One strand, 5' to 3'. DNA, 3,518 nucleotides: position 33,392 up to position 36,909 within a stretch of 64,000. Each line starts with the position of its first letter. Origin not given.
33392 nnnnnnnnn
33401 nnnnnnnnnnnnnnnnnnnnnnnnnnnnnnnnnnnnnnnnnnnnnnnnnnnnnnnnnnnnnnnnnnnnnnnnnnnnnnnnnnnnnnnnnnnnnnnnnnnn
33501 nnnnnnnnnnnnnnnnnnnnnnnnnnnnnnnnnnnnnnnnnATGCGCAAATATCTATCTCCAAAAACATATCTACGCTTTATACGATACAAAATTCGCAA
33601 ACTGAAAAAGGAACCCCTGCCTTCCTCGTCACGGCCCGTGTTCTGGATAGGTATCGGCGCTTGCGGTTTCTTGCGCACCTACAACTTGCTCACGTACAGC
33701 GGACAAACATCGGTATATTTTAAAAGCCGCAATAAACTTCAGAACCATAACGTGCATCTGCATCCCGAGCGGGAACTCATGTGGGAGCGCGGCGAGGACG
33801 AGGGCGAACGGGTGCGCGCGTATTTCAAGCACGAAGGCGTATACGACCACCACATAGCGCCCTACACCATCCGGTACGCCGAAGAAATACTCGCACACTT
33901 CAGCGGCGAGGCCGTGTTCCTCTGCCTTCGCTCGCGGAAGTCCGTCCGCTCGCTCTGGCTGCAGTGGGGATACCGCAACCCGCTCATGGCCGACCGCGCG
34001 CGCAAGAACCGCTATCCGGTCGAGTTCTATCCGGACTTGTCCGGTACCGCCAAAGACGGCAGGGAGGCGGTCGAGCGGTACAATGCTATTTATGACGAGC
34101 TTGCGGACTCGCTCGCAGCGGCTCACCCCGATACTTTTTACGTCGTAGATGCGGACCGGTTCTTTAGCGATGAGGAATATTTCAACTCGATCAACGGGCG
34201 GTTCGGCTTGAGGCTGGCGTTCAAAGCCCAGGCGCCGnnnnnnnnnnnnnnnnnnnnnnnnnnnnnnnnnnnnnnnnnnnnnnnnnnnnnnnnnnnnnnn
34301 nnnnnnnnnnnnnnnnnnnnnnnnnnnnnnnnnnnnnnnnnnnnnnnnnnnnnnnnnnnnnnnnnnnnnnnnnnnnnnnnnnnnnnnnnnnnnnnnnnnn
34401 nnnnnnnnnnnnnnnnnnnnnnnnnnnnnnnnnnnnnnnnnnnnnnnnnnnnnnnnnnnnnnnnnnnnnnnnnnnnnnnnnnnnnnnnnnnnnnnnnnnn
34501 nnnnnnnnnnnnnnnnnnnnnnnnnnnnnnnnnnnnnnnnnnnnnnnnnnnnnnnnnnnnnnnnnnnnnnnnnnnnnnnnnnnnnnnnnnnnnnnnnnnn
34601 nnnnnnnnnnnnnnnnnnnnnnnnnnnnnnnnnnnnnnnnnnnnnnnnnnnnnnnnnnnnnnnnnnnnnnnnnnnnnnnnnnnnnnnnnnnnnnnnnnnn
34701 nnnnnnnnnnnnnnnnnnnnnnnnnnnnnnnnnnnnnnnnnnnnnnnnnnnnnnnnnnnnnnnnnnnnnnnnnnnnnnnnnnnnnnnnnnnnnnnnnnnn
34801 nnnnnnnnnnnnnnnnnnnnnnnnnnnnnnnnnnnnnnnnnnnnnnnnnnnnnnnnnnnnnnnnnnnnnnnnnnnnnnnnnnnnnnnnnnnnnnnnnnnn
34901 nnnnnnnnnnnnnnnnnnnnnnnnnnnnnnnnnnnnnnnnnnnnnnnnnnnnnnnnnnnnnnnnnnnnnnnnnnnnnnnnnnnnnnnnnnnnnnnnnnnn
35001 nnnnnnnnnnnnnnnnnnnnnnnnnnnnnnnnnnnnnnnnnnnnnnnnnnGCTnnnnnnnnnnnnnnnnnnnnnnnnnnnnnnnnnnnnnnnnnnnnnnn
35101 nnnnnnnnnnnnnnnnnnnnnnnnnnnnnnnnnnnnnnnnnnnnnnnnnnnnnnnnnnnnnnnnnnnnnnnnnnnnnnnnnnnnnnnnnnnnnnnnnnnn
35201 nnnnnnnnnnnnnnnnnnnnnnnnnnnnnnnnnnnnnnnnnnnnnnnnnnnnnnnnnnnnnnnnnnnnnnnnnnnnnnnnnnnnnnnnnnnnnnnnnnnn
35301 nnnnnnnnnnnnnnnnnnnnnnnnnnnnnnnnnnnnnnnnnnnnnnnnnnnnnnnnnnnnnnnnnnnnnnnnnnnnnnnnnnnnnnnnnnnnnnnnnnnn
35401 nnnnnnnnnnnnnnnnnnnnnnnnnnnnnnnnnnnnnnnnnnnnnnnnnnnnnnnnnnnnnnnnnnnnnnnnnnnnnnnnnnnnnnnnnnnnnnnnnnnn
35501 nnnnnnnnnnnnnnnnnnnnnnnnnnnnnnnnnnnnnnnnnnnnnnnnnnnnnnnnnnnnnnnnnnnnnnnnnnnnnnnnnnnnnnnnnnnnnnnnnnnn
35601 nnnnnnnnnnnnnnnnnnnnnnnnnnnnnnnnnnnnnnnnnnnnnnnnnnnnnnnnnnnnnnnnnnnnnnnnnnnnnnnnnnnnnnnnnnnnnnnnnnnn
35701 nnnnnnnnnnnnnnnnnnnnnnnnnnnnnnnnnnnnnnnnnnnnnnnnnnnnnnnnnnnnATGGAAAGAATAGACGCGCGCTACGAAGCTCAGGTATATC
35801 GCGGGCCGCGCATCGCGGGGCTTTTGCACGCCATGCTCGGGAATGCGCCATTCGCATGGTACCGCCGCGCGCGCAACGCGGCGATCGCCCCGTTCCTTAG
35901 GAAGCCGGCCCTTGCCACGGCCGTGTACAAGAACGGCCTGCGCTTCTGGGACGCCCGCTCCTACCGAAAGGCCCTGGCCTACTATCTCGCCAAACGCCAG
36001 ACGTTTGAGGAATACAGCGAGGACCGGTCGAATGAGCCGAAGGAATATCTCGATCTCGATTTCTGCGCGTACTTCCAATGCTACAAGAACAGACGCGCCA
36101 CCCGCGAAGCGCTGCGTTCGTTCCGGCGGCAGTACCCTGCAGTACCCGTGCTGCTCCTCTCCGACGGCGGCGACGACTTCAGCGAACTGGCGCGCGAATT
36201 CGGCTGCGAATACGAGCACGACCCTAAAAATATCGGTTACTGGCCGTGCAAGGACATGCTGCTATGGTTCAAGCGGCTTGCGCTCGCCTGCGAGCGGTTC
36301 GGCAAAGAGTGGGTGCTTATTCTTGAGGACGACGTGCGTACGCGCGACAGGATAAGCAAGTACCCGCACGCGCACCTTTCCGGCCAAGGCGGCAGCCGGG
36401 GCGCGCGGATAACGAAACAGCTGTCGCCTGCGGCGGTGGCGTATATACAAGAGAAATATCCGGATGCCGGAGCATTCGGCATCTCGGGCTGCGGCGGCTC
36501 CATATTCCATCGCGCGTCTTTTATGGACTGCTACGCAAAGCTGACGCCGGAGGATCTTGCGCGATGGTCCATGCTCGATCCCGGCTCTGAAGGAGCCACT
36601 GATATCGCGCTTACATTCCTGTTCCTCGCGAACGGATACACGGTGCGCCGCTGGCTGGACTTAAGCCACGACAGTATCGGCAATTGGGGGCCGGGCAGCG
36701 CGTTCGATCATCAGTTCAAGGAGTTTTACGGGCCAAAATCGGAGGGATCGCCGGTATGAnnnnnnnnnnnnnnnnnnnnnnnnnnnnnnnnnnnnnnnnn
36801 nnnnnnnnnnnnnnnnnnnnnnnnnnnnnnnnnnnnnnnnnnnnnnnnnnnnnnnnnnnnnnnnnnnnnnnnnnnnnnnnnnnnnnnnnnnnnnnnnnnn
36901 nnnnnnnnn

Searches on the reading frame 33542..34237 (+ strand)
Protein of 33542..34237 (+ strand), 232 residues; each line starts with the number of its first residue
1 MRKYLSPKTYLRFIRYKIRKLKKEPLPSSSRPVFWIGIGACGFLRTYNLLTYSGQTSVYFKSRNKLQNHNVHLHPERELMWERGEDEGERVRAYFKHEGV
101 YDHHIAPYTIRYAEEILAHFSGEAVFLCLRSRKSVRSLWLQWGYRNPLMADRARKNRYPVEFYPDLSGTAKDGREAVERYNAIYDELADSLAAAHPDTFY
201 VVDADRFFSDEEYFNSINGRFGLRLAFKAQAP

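Call 44: search_protein_families(library=pfam, proteins=[window:33542-34237:+], max_evalue=0.01)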
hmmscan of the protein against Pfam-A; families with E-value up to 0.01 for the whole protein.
window:33542-34237:+ (232 aa): 0 families
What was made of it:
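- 33542..35050 (+): GT11a: an unknown N-terminal domain of about 230 aa, plus a C-terminal GT11 domain (34238-35050) with a degenerate donor motif, HYRTGG. No Pfam hit for 33542-34237 (call 44).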

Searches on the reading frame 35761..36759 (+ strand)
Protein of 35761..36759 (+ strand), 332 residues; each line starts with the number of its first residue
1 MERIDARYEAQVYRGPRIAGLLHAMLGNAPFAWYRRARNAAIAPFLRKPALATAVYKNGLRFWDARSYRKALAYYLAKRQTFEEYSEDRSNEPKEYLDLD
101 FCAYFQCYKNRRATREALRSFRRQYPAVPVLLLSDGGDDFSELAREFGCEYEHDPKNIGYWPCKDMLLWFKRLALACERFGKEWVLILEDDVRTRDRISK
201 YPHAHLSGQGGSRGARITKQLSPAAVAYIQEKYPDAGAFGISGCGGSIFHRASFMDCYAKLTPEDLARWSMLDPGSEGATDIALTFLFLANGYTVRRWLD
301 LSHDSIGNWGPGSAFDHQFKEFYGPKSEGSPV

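Call 3: search_protein_families(library=pfam, proteins=[window:35761-36759:+])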
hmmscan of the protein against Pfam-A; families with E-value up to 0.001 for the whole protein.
window:35761-36759:+ (332 aa): 0 families

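Call 4: search_protein_families(library=ncbifam, proteins=[window:35761-36759:+])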
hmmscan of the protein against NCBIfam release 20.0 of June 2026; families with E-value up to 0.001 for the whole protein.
window:35761-36759:+ (332 aa): 0 families

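Call 27: search_protein_families(library=ncbifam, proteins=[window:35761-36759:+], max_evalue=0.01)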
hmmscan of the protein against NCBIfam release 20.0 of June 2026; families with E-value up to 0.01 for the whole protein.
window:35761-36759:+ (332 aa): 0 families
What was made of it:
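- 35761..36759 (+): Unannotated GT-A-fold protein with a GT6-like fold (alpha-1,3-Gal/GalNAc transferase type). A rare family. No Pfam or NCBIfam hit (calls 3, 4, 27).
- On GT6 (retaining alpha-1,3-Gal/GalNAc transferases), for ORF 35761-36759: No sequence-level GT6 match (calls 3, 27).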

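Call 60: find_homologous_proteins(query=window:35761-36759:+, max_evalue=0.00001)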
Query window:35761-36759:+ (332 aa): 28 proteins with E <= 0.00001 among 3930 candidates.
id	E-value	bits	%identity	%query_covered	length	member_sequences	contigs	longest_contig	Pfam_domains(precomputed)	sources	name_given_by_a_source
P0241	4.2e-230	781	100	100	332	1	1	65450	-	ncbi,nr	ncbi:MAG TPA: hypothetical protein VHD55_03955 [Candidatus Paceibacterota bacterium]|nr:hypothetical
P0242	3.5e-150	518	82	80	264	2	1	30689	-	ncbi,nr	ncbi:MAG TPA: hypothetical protein VHD37_01815 [Candidatus Paceibacterota bacterium]|nr:hypothetical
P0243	8.0e-150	517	70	95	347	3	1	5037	-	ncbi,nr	ncbi:MAG: hypothetical protein KGI71_02445 [Patescibacteria group bacterium]|nr:hypothetical protein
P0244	3.0e-149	515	67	98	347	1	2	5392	-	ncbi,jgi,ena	-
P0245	1.5e-143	496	66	94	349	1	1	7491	-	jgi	jgi:hypothetical protein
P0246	4.4e-142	491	65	96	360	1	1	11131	-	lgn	-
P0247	5.9e-142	491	67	92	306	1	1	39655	-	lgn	-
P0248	5.0e-141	488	66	98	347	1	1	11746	-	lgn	-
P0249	4.3e-128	445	69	80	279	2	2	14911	-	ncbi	ncbi:MAG: hypothetical protein WAV50_00495 [Minisyncoccia bacterium]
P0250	9.3e-105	369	53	93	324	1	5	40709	-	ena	-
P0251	8.8e-102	359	55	88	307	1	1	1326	-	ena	-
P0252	8.7e-98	346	57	82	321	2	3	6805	-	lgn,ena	-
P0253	5.7e-93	330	52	87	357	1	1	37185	-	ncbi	-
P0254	1.0e-90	322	48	89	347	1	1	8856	-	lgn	-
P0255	4.7e-90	320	48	93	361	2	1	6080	-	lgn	-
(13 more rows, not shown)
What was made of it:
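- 35761..36759 (+): 28 relatives in 5.8e9 proteins (call 60).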

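Call 71: predict_structure(alignment_id=A2)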
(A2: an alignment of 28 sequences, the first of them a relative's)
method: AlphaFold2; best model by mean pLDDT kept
length: 332 residues; sequences in the alignment: 28
mean_pLDDT: 88.6   pTM: 0.88
mean pLDDT of the five models: 88.6, 88.2, 87.8, 87.8, 87.6
residues with pLDDT >= 90: 241; 70-90: 55; 50-70: 14; < 50: 22
segments of 3 or more residues with pLDDT < 50: 1-5, 7-14, 327-332
pLDDT, mean of each block of 10 residues (from residue 1): 41 56 84 92 94 97 95 91 93 96 96 97 98 95 98 91 91 98 98 97 94 58 93 83 93 98 95 91 95 95 86 92 61 37
secondary structure, 60 per line:
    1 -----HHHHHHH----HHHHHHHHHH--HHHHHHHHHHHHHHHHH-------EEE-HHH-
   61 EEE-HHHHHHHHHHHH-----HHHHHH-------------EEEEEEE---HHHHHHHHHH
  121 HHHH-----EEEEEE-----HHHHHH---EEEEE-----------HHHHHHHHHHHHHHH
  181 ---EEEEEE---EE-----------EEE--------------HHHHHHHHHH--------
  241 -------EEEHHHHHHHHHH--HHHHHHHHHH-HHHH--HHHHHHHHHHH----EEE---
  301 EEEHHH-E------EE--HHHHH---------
elements in order: H6-12 H17-26 H29-45 E53-55 E61-63 H65-76 H82-87 E101-107 H111-124 E130-135 H141-146 E150-154 H166-180 E184-189 E206-208 H223-232 E248-250 H251-260 H263-272 H274-277 H280-290 E295-297 E301-303 H319-323
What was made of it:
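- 35761..36759 (+): AF2 pLDDT 88.6 (call 71).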

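Call 73: fold_search(model_id=the predicted structure, library=pdb)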
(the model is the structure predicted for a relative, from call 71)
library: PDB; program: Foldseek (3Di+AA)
matches with E <= 10: 1816; with E <= 0.001: 258
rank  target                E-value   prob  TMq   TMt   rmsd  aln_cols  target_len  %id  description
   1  2vs5_A                1.6e-07  1.00  0.45  0.51   9.2       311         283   14  THE BINDING OF UDP-GALACTOSE BY AN ACTIVE SITE MUTANT OF alpha-1,3 GALACTOSYLTRANSFERASE (alpha3GT) (released 2008-07-15)
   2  2vs4_A                1.9e-07  1.00  0.45  0.50   9.2       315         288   12  THE BINDING OF UDP-GALACTOSE BY AN ACTIVE SITE MUTANT OF alpha-1,3 GALACTOSYLTRANSFERASE (alpha3GT) (released 2008-07-15)
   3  1vzu_A                2.0e-07  1.00  0.45  0.50   9.2       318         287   12  Roles of active site tryptophans in substrate binding and catalysis by ALPHA-1,3 GALACTOSYLTRANSFERASE (released 2004-07-08)
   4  2vs5_B                2.3e-07  1.00  0.43  0.50   9.3       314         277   12  THE BINDING OF UDP-GALACTOSE BY AN ACTIVE SITE MUTANT OF alpha-1,3 GALACTOSYLTRANSFERASE (alpha3GT) (released 2008-07-15)
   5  1g8o                  2.4e-07  1.00  0.44  0.50   9.2       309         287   12  CRYSTALLOGRAPHIC STRUCTURE OF THE NATIVE BOVINE ALPHA-1,3-GALACTOSYLTRANSFERASE CATALYTIC DOMAIN (released 2001-05-20)
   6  3zgf_A                2.4e-07  1.00  0.42  0.46   9.0       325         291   12  Crystal structure of the Fucosylgalactoside alpha N- acetylgalactosaminyltransferase (GTA, cisAB mutant L266G, G268A)  (released 2013-01-23)
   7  1o7o_A                2.6e-07  1.00  0.45  0.50   9.3       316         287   13  Roles of Individual Residues of Alpha-1,3 Galactosyltransferases in Substrate Binding and Catalysis (released 2003-11-06)
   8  1vzt_A                3.1e-07  1.00  0.44  0.50   9.2       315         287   12  ROLES OF INDIVIDUAL RESIDUES OF ALPHA-1,3 GALACTOSYLTRANSFERASES IN SUBSTRATE BINDING AND CATALYSIS (released 2005-05-26)
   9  3v0q_A                3.3e-07  1.00  0.42  0.46   9.1       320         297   11  Crystal structure of the Fucosylgalactoside alpha N-acetylgalactosaminyltransferase (GTA, cisAB mutant L266G, G268A) i (released 2013-01-23)
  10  2jck                  3.5e-07  1.00  0.40  0.46   9.9       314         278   11  Crystal structure of alpha-1,3 Galactosyltransferase (R365K) in complex with UDP and 2 manganese ion (released 2007-05-22)
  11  2vfz_A                4.0e-07  1.00  0.45  0.52   8.9       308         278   14  CRYSTAL STRUCTURE OF ALPHA-1,3 GALACTOSYLTRANSFERASE (R365K) IN COMPLEX WITH UDP-2F-GALACTOSE (released 2007-11-13)
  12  1g93                  4.5e-07  1.00  0.41  0.47   9.7       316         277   11  CRYSTAL STRUCTURE OF THE BOVINE CATALYTIC DOMAIN OF ALPHA-1,3-GALACTOSYLTRANSFERASE IN THE PRESENCE OF UDP-GALACTOSE (released 2001-05-20)
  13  5nre_B                4.8e-07  1.00  0.44  0.51   9.1       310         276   14  A Native Ternary Complex of Alpha-1,3-Galactosyltransferase (a3GalT) Supports a Conserved Reaction Mechanism for Retai (released 2017-10-11)
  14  5nr9_B                5.1e-07  1.00  0.44  0.51   9.2       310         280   11  A Native Ternary Complex of Alpha-1,3-Galactosyltransferase (alpha-3GalT) Supports a Conserved Reaction Mechanism for  (released 2017-10-11)
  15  3u0x_A                5.4e-07  1.00  0.36  0.40  11.2       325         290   10  Crystal structure of the B-specific-1,3-galactosyltransferase (GTB) in complex with compound 382 (released 2012-10-24)
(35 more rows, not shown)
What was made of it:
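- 35761..36759 (+): Foldseek PDB top hits are all GT6 (alpha3GalT, GTA/GTB, BoGT6a), E about 1e-7, TM 0.45-0.57 (call 73).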
